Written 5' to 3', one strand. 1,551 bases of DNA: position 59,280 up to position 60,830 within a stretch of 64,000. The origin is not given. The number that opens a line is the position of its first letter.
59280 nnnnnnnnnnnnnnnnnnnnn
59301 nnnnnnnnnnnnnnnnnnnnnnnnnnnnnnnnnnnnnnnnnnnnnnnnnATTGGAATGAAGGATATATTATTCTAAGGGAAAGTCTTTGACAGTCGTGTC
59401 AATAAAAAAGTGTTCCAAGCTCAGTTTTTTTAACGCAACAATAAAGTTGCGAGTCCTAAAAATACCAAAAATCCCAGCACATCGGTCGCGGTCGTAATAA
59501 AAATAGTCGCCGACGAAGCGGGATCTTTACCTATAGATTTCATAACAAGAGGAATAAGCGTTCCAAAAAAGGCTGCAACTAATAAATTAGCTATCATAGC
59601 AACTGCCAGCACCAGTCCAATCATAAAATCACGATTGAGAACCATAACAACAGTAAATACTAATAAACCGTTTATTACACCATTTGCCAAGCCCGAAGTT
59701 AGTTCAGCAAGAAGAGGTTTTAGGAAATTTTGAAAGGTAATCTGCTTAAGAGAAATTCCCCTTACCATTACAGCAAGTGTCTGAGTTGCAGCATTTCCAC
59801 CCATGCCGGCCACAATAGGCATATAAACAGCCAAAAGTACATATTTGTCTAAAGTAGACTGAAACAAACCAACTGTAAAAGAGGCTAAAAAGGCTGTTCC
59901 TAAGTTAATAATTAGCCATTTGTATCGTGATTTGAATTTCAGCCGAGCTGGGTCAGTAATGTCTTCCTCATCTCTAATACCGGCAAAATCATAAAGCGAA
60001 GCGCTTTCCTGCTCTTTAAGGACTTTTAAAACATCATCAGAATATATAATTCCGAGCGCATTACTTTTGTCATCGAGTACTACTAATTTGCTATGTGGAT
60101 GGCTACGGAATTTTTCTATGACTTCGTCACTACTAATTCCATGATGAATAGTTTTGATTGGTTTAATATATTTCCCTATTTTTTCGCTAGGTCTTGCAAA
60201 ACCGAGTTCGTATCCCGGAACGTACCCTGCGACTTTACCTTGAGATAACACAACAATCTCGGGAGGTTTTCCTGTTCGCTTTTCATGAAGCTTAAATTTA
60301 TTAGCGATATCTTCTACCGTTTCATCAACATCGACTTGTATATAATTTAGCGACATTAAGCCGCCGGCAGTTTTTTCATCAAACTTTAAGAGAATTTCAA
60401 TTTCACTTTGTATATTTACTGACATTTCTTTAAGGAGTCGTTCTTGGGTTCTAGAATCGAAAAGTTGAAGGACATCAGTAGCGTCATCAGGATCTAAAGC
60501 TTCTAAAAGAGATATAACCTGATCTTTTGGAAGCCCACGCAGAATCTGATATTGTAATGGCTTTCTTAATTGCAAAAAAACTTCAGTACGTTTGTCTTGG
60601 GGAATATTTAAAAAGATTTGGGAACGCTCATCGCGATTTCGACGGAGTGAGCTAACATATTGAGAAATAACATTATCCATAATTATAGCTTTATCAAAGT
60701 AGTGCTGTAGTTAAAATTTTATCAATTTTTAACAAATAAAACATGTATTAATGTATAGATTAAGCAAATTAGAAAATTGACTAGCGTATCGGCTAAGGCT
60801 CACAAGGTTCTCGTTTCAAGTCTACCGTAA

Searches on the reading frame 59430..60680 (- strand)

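Call 103: search_protein_families(library=pfam, proteins=[window:59430-60680:-], max_evalue=0.00001)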
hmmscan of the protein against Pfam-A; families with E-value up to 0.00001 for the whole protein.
window:59430-60680:- (416 aa): 3 families
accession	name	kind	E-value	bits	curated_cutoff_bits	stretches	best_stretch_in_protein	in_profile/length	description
PF01769.21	MgtE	-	3.3e-31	108.6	27.6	1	287-410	1-125/125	Divalent cation transporter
PF03448.22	MgtE_N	-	4.5e-16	59.7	25.9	1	15-102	14-101/102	MgtE intracellular N domain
PF00571.33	CBS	-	2e-09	38.1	24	0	172-222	6-56/57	CBS domain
